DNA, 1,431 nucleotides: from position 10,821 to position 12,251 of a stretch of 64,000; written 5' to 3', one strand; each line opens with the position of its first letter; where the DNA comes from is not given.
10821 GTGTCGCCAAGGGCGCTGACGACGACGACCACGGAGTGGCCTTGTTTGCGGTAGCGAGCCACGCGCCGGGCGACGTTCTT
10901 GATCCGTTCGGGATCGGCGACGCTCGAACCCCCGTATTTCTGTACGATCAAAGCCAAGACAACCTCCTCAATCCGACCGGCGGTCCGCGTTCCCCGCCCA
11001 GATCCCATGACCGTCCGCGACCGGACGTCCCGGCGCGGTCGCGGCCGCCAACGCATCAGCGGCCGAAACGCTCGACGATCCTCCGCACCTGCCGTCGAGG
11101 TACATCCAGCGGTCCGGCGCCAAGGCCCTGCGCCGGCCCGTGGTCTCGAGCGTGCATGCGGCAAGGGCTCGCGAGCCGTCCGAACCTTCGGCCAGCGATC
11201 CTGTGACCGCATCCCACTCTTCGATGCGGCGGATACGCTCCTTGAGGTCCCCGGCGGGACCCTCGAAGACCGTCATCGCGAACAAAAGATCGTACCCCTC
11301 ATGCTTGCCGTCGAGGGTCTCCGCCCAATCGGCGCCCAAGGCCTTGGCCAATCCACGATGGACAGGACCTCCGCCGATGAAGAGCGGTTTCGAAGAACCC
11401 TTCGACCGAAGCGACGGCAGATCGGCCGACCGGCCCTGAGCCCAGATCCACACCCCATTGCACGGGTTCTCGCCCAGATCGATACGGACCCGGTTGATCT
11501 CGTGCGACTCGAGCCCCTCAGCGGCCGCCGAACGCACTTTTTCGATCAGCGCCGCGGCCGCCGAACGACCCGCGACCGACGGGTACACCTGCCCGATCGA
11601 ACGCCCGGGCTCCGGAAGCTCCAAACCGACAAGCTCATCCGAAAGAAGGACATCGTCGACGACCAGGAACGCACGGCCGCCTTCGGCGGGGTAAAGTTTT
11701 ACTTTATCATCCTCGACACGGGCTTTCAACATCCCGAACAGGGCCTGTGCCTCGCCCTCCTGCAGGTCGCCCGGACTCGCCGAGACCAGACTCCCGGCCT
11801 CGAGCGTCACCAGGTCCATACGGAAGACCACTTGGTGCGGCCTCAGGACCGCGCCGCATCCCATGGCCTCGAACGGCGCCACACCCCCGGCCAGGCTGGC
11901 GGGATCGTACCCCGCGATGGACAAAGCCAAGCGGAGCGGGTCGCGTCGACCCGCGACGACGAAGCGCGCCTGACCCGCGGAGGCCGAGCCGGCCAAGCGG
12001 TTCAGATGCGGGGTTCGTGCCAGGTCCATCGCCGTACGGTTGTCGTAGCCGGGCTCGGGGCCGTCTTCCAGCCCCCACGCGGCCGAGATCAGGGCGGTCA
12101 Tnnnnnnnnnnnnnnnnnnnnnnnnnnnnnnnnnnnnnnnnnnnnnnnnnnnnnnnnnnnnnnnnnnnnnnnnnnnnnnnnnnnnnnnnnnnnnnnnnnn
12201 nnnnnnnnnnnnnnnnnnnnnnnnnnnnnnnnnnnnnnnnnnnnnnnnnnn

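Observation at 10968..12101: thrB replaced by an ApgM-like (cofactor-independent phosphoglycerate mutase family) gene inside hom-thrC-?-lysC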

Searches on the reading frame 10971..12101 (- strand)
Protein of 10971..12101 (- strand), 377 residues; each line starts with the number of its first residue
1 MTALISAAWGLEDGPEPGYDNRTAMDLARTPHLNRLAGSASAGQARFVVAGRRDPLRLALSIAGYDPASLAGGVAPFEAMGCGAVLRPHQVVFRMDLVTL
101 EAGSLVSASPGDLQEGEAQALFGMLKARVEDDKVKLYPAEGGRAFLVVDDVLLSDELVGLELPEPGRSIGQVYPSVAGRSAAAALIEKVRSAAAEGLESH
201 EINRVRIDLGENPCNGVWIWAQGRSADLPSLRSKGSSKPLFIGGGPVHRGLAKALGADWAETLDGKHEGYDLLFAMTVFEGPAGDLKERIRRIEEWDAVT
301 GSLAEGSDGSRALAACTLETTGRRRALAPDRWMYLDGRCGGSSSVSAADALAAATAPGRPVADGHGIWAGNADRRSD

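Call 4: search_protein_families(library=ncbifam, proteins=[window:10971-12101:-], max_evalue=0.01)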
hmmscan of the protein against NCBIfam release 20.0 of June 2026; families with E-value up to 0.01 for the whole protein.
window:10971-12101:- (377 aa): 6 families
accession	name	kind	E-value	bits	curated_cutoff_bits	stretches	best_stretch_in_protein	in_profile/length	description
TIGR00306.2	apgM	subfamily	1.2e-39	136.5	320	1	10-262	9-265/403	2,3-bisphosphoglycerate-independent phosphoglycerate mutase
NF003242.0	PRK04200.1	equivalog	1.6e-31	109.6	426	1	10-259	10-256/395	cofactor-independent phosphoglycerate mutase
TIGR02535.1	hyp_Hser_kinase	hypoth_equivalog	1.7e-30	106.1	446.3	1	12-258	12-256/397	proposed homoserine kinase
NF003104.0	PRK04024.1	equivalog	7.8e-26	90.7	489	1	7-262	9-269/412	2,3-bisphosphoglycerate-independent phosphoglycerate mutase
NF038358.1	phophono_PhpG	equivalog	1.1e-18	67.2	545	2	10-132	9-135/417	CMP-5'-phosphonoformate--3-phosphoglycerate phosphonoformyl transferase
NF003160.0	PRK04135.1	equivalog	1.4e-15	56.8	468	1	20-301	34-322/403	2,3-bisphosphoglycerate-independent phosphoglycerate mutase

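Call 5: search_protein_families(library=pfam, proteins=[window:10971-12101:-], max_evalue=0.01)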
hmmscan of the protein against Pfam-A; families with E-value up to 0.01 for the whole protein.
window:10971-12101:- (377 aa): 1 family
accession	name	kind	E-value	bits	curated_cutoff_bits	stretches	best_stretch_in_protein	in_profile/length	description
PF10143.14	PhosphMutase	-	7.1e-19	68.8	21.5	1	60-203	25-170/170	2,3-bisphosphoglycerate-independent phosphoglycerate mutase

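Call 6: find_homologous_proteins(query=window:10971-12101:-, max_evalue=0.001)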
Query window:10971-12101:- (377 aa): 4 proteins with E <= 0.001 among 8000 candidates.
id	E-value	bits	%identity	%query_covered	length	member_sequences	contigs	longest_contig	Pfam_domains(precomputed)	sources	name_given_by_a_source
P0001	2.2e-244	828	100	100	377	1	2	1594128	PF10143.15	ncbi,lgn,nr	ncbi:MAG: hypothetical protein MOGMAGMI_01027 [Candidatus Omnitrophica bacterium]|nr:hypothetical pr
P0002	2.0e-140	486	67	94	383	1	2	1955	PF10143.15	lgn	-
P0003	1.1e-134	467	62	100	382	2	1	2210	PF10143.15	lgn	-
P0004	2.0e-127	443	60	98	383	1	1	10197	PF10143.15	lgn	-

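Call 7: search_solved_structures(query=window:10971-12101:-, max_evalue=0.01, show_alignments=2)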
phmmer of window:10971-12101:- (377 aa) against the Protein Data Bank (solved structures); distinct sequences matched with E-value up to 0.01: 3.
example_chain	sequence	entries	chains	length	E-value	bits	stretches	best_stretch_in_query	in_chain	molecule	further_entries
3kd8_A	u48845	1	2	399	2.8e-17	65.8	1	8-258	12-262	2,3-bisphosphoglycerate-independent phosphoglycerate mutase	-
3idd_A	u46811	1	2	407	2.9e-17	65.7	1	8-258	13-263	2,3-bisphosphoglycerate-independent phosphoglycerate mutase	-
2zkt_A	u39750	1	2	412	1.6e-13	53.4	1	9-259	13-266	2,3-bisphosphoglycerate-independent phosphoglycerate mutase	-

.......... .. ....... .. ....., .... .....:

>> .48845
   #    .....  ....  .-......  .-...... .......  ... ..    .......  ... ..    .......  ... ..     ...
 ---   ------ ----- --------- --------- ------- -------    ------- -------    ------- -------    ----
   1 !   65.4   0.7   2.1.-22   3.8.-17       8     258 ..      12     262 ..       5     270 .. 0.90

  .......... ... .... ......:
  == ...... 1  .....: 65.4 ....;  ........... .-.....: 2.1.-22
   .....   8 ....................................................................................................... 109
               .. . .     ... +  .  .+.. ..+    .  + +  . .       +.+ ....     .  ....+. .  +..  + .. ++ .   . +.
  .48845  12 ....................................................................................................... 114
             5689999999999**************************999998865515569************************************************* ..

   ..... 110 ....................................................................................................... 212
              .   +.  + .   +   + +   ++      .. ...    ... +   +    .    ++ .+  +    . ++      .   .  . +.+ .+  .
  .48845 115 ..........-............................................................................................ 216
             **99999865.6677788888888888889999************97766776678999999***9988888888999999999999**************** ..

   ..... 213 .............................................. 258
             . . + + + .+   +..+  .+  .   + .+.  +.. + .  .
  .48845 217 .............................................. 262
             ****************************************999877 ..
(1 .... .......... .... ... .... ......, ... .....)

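Call 13: find_encoding_contigs(protein=P0004, flank=10000, max_places=4)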
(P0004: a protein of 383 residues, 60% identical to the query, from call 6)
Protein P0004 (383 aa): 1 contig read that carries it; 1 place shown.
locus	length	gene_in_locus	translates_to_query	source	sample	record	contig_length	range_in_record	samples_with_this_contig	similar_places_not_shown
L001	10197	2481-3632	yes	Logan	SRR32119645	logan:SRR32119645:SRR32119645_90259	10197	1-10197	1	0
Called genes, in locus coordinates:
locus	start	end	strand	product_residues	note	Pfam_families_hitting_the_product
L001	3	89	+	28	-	?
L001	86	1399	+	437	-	PF03447:NAD_binding_3, PF00742:Homoserine_dh, PF01842:ACT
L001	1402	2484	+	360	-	PF00291:PALP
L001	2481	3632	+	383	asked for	PF10143:PhosphMutase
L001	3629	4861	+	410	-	PF00696:AA_kinase, PF22629:ACT_AHAS_ss (faint), PF01842:ACT (weak), PF22468:ACT_9, PF13840:ACT_7, PF01842:ACT (weak), PF22468:ACT_9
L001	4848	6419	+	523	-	PF00682:HMGL-like, PF22617:HCS_D2, PF08502:LeuA_dimer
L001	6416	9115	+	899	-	PF00133:tRNA-synt_1, PF01406:tRNA-synt_1e (faint), PF09334:tRNA-synt_1g, PF13603:tRNA-synt_1_2 (faint), PF09334:tRNA-synt_1g (weak), PF08264:Anticodon_1, PF10458:Val_tRNA-synt_C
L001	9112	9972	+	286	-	PF02749:QRPTase_N, PF01729:QRPTase_C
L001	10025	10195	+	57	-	?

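Call 19: search_protein_representatives(alignment_id=A1)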
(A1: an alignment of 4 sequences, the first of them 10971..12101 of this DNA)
Query: 4 sequences, 383 profile positions. Proteins with E-value up to 0.001 (for the whole library): 1246; up to 1e-10: 413; up to 1e-30: 30. The best 150 are listed.
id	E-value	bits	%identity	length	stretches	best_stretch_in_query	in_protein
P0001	7.3e-208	706.3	-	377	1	1-377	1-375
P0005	2.9e-52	194.1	-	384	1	2-326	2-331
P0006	4.8e-47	176.9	-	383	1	10-344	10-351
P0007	1.9e-46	175.0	-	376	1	1-324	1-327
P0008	2.4e-46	174.6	-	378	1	1-303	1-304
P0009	4.7e-44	167.1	-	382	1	8-315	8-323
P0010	8.1e-43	163.0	-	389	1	1-329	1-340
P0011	3.6e-42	160.9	-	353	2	194-302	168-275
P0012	9.1e-42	159.6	-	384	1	1-367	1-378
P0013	1.5e-41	158.9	-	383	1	8-302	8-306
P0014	2.2e-40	155.0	-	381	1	10-301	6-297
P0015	4.3e-40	154.0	-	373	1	1-367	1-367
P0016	1.0e-39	152.8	-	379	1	3-309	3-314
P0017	5.8e-39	150.3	-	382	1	12-305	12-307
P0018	1.4e-38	149.0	-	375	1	13-367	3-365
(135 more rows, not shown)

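Call 20: find_encoding_contigs(protein=P0002, flank=10000, max_places=3)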
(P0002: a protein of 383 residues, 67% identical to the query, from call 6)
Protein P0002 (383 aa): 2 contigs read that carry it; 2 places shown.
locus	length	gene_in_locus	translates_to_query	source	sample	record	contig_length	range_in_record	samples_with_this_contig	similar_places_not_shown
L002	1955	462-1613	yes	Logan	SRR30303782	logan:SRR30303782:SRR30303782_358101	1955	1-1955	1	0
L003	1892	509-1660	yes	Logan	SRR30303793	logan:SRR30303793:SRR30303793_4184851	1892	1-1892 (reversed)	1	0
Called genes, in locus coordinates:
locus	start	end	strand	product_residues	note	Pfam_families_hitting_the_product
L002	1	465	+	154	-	?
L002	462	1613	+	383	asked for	PF10143:PhosphMutase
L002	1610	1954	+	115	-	?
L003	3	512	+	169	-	?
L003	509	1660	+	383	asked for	PF10143:PhosphMutase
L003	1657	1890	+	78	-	?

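Call 21: find_encoding_contigs(protein=P0003, flank=10000, max_places=3)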
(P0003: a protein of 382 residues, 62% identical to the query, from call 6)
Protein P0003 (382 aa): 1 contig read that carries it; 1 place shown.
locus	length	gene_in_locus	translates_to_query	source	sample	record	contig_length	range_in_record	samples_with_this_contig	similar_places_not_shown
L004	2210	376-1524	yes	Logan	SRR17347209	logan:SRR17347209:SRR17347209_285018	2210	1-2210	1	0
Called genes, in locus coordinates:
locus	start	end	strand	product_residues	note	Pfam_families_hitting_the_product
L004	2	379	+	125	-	?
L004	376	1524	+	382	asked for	PF10143:PhosphMutase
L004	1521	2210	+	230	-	?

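Call 29: find_related_loci(query=A2, collection=genome_contigs, flank=8000)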
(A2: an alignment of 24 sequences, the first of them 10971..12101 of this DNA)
Query A2 (377 aa) in genome_contigs; peptide patterns used: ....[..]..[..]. (x = any residue, [..] = any of these).
132 stretches matched a pattern; 110 encode a relative of the query (tblastn E <= 1e-3); the best 80 are kept; 80 distinct loci.
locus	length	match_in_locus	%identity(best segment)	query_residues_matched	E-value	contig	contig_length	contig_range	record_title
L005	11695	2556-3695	32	1-368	1e-50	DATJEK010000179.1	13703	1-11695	MAG TPA_asm: Candidatus Eisenbacteria bacterium isolate SMAG_U15431 k141_6363642, whole genome shotgun sequence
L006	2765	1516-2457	36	10-320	1e-49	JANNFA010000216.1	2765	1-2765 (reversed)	MAG: Candidatus Omnitrophota bacterium isolate OTE_75_metabat_350 OTE_75_k141_3436164, whole genome shotgun sequence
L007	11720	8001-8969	33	11-325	4e-45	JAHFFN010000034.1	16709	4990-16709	MAG: Candidatus Omnitrophota bacterium isolate nzgw293 NODE_4170_length_16710_cov_3.406956, whole genome shotgun sequenc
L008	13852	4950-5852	33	4-300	4e-44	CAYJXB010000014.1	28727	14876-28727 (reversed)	MAG TPA_asm: uncultured Planctomycetia bacterium isolate ERP125453_co1_485 genome assembly, contig: NODE_1396_length_287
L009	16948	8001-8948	32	1-311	1e-42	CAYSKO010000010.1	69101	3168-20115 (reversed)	MAG TPA_asm: uncultured Planctomycetia bacterium isolate SRP128246_co1_468 genome assembly, contig: NODE_347_length_6910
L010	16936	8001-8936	33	13-317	2e-41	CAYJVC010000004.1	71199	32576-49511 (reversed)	MAG TPA_asm: uncultured Planctomycetia bacterium isolate ERP125453_co1_451 genome assembly, contig: NODE_219_length_7119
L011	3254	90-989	33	22-317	7e-41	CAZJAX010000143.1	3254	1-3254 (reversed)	MAG TPA_asm: uncultured Planctomycetia bacterium isolate SRP342105_co2_14 genome assembly, contig: NODE_39859_length_325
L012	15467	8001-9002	34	1-329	2e-40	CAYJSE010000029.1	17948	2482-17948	MAG TPA_asm: uncultured Planctomycetia bacterium isolate ERP125453_co1_305 genome assembly, contig: NODE_3139_length_179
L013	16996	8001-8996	30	1-325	1e-39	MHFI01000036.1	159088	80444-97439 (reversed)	MAG: Omnitrophica bacterium RIFCSPHIGHO2_02_FULL_51_18 rifcsphigho2_02_scaffold_307, whole genome shotgun sequence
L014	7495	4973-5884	30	1-300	7e-39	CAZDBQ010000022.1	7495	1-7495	MAG TPA_asm: uncultured Planctomycetia bacterium isolate binchicken_co165_304 genome assembly, contig: k141_2820939, who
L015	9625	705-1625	32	1-303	2e-38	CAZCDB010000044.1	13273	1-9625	MAG TPA_asm: uncultured Planctomycetia bacterium isolate SRP150892_co2_175 genome assembly, contig: NODE_6884_length_132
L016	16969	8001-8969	30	1-317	5e-38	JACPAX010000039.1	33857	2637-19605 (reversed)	MAG: Candidatus Omnitrophota bacterium isolate NC_groundwater_242_Ag_S-0.2um_58_8 S5_GD2017_2_S2_scaffold_1042, whole ge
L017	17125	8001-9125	28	1-354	6e-38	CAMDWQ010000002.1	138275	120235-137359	MAG: Candidatus Omnitrophica bacterium isolate LH-05nov19-156 genome assembly, contig: LH-05nov19-C84, whole genome shot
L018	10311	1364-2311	30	1-297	1e-37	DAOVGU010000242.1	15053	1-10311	MAG TPA_asm: bacterium isolate CSMAG_1143 CSMAG_1143_k141_810366_length_15053_cov_7.0000, whole genome shotgun sequence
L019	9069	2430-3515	29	1-345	3e-37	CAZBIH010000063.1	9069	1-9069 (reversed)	MAG TPA_asm: uncultured Planctomycetia bacterium isolate ERP125453_co2_192 genome assembly, contig: NODE_3679_length_906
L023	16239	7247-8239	28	10-297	1e-36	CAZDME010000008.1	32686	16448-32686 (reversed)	MAG TPA_asm: uncultured bacterium isolate binchicken_co334_202 genome assembly, contig: NODE_2197_length_32686_cov_6.287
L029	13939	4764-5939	27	1-367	1e-34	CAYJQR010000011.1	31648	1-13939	MAG TPA_asm: uncultured Planctomycetia bacterium isolate ERP125453_co1_458 genome assembly, contig: NODE_1165_length_316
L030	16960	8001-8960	28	1-297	1e-34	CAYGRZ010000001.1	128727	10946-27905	MAG TPA_asm: uncultured Planctomycetia bacterium isolate ERP119294_co1_123 genome assembly, contig: NODE_140_length_1287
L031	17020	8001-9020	27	1-318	4e-34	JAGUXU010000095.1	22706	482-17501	MAG: Candidatus Omnitrophota bacterium isolate DeMMO4_7 c_000000026159, whole genome shotgun sequence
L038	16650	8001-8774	33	1-258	2e-32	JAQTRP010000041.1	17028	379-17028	MAG: Candidatus Omnitrophota bacterium isolate STB_166 NODE_7847_length_17028_cov_3.230756_Sandtown_B, whole genome shot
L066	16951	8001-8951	27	1-297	7e-28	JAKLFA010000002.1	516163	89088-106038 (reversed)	MAG: Candidatus Omnitrophota bacterium isolate RA.bin146 RA.bin146_2, whole genome shotgun sequence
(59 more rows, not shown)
